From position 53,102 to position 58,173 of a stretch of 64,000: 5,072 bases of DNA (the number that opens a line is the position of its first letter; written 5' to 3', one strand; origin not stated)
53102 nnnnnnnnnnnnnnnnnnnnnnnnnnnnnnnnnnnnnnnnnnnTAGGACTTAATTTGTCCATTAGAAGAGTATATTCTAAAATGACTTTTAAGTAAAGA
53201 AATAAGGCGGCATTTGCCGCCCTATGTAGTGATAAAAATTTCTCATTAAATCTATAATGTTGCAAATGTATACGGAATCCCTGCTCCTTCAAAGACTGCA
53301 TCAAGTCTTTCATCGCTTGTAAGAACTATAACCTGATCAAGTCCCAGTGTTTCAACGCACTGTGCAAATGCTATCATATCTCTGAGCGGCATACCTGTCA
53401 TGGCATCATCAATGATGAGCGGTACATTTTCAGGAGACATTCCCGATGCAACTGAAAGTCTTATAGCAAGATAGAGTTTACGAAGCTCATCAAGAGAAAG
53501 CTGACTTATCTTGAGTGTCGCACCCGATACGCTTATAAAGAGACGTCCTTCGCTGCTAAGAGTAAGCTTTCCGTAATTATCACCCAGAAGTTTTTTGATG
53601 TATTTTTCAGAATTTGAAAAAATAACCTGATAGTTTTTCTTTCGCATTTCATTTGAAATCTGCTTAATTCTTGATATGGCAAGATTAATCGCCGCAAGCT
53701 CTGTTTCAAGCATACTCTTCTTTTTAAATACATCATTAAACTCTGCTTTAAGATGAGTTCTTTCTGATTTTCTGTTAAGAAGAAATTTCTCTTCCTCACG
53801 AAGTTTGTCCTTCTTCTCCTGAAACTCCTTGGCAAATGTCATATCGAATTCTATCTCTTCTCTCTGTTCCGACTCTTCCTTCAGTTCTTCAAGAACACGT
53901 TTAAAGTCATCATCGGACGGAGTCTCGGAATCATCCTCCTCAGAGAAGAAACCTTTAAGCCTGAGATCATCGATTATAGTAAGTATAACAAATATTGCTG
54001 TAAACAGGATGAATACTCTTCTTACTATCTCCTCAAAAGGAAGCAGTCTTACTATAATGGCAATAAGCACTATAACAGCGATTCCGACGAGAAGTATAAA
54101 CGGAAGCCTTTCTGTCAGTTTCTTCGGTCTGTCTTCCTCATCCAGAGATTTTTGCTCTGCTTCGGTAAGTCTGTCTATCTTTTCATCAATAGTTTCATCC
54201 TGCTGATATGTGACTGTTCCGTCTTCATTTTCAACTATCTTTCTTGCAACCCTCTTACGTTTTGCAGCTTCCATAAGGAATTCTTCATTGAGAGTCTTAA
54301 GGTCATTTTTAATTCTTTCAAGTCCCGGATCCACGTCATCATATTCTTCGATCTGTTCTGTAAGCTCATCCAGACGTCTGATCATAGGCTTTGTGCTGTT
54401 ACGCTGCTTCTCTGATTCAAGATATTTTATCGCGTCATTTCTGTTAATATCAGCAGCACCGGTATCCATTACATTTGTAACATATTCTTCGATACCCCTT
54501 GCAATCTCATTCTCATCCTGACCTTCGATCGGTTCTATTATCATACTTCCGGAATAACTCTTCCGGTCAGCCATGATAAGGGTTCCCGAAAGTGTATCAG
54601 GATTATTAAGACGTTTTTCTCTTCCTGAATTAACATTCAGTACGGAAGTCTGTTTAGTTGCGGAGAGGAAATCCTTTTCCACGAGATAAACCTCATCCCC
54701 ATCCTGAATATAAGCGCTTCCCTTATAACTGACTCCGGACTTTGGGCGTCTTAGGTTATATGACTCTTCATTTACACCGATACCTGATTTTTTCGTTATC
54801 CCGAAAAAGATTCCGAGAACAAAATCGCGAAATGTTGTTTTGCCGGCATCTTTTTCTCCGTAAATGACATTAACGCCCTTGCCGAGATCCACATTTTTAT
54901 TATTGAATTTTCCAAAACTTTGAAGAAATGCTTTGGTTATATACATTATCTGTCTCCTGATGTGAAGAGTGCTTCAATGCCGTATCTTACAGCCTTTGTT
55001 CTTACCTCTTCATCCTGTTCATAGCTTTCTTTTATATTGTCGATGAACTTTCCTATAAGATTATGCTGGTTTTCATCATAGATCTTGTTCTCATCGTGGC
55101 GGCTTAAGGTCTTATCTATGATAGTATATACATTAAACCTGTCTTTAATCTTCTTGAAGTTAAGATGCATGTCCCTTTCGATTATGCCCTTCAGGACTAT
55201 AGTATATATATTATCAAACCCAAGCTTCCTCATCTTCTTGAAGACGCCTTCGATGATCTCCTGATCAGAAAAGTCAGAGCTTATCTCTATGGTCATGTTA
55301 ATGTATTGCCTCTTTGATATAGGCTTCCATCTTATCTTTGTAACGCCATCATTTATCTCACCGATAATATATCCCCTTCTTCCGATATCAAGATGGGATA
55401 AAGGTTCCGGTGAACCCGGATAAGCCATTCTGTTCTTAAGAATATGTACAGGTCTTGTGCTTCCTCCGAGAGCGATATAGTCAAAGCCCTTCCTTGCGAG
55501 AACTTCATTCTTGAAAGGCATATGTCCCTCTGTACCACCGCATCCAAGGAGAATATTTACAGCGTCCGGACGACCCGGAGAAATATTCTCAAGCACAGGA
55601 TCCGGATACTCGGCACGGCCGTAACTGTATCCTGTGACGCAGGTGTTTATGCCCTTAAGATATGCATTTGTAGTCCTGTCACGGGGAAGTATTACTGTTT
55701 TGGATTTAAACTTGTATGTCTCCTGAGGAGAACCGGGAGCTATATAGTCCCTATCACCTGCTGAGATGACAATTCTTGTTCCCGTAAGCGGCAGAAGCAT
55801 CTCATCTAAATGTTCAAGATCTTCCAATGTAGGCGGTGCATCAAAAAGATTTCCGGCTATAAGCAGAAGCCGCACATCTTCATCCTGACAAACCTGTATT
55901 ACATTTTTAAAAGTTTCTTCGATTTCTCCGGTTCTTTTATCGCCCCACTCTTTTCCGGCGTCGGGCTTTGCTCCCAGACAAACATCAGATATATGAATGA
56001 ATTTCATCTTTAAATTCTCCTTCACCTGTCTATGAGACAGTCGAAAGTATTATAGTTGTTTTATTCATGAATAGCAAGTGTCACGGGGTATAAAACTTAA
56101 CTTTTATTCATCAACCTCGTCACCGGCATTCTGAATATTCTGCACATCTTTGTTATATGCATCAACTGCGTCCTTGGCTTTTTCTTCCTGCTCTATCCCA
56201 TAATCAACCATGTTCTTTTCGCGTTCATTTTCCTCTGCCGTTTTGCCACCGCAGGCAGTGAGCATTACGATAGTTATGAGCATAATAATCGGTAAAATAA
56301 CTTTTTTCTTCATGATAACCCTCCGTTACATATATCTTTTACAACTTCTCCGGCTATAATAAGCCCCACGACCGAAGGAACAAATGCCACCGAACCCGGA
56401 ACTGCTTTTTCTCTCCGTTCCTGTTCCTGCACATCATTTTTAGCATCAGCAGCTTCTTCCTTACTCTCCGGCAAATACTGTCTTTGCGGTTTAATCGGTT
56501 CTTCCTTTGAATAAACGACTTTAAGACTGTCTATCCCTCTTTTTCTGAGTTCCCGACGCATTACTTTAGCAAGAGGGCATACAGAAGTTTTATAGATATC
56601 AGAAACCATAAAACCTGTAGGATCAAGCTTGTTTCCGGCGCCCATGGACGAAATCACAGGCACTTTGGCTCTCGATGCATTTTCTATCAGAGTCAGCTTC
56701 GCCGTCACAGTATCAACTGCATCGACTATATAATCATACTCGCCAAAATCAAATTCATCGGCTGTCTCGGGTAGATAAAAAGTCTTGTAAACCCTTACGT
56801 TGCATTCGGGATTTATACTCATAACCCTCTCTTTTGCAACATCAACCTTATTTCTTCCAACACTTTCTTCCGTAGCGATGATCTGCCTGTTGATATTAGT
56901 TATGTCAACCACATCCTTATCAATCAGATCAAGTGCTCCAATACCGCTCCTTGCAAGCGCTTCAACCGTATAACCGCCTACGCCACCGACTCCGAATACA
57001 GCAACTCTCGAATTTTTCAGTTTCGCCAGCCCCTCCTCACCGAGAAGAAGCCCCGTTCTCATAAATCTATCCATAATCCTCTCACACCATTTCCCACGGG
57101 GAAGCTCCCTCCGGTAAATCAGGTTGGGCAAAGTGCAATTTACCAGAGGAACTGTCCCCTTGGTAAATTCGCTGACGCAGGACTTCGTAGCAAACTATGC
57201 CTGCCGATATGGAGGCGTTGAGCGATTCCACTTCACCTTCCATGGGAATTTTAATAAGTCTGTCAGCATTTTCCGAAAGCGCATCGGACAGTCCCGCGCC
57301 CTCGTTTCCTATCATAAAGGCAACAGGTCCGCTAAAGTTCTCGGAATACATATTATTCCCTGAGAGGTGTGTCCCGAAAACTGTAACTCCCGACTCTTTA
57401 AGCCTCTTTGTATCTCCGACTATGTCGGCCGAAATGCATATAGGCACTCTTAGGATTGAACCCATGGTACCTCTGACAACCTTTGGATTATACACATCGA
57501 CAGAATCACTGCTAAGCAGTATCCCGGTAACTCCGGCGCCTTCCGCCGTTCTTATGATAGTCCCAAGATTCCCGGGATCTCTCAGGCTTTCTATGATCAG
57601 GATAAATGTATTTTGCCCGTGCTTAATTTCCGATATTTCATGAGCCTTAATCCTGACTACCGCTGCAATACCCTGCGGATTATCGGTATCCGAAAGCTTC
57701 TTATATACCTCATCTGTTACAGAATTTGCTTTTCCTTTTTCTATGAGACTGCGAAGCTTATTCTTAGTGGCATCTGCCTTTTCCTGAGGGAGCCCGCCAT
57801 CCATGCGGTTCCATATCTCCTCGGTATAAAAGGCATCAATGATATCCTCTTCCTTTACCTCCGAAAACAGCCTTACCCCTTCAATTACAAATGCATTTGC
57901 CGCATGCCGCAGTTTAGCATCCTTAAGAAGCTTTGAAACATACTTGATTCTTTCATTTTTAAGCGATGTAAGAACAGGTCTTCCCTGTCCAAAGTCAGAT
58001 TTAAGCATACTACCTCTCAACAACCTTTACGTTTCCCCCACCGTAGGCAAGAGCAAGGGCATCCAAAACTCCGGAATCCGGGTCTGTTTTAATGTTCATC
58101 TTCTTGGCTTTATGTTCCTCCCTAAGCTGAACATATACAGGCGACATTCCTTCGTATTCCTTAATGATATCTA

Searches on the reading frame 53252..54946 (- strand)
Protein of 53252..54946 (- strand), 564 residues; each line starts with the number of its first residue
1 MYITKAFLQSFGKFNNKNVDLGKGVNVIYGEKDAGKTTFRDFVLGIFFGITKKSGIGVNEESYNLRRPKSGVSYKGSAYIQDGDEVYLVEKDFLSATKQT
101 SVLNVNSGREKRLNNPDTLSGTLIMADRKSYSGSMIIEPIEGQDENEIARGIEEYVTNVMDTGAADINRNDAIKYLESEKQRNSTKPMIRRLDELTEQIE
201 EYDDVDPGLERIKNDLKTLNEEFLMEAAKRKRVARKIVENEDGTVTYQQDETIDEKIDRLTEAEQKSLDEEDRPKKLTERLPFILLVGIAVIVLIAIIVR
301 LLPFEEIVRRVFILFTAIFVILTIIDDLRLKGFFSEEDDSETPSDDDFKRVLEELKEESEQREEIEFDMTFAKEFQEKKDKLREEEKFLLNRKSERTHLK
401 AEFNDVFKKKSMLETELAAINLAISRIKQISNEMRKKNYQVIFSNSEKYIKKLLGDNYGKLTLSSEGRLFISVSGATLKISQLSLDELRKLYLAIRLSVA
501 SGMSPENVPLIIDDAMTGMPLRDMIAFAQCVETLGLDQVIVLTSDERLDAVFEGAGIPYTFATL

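Call 57: search_protein_families(library=pfam, proteins=[window:53252-54946:-], max_evalue=0.0001)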
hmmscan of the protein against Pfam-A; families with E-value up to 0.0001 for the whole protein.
window:53252-54946:- (564 aa): 1 family
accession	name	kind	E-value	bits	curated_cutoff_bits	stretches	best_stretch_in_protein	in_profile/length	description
PF13514.12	AAA_27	-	7.7e-07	29.3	22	1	1-55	1-58/206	AAA domain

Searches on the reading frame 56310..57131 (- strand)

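Call 57: search_protein_families(library=pfam, proteins=[window:56310-57131:-], max_evalue=0.0001)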
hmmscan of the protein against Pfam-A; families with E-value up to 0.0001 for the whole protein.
window:56310-57131:- (273 aa): 1 family
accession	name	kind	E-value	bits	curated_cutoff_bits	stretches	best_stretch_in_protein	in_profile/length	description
PF00899.27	ThiF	-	7.8e-45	153.3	28.1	1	29-268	9-203/238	ThiF family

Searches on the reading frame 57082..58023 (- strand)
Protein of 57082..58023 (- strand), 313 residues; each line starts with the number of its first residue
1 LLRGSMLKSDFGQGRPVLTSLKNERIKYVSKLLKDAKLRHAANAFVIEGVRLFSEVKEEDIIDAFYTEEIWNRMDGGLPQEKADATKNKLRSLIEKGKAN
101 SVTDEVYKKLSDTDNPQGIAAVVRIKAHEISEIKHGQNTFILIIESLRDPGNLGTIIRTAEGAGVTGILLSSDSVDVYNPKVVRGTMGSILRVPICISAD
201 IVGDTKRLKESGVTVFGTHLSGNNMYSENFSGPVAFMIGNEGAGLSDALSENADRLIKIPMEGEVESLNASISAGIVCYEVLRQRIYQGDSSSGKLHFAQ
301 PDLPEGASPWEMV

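Call 57: search_protein_families(library=pfam, proteins=[window:57082-58023:-], max_evalue=0.0001)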
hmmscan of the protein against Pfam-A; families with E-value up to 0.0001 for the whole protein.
window:57082-58023:- (313 aa): 2 families
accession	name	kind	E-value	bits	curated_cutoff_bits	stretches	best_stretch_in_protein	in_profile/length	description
PF00588.24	SpoU_methylase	-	1.5e-38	132.5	29.7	1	140-279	2-142/142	SpoU rRNA Methylase family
PF22435.1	MRM3-like_sub_bind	-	1.3e-12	48.4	27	1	23-121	1-84/84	MRM3-like substrate binding domain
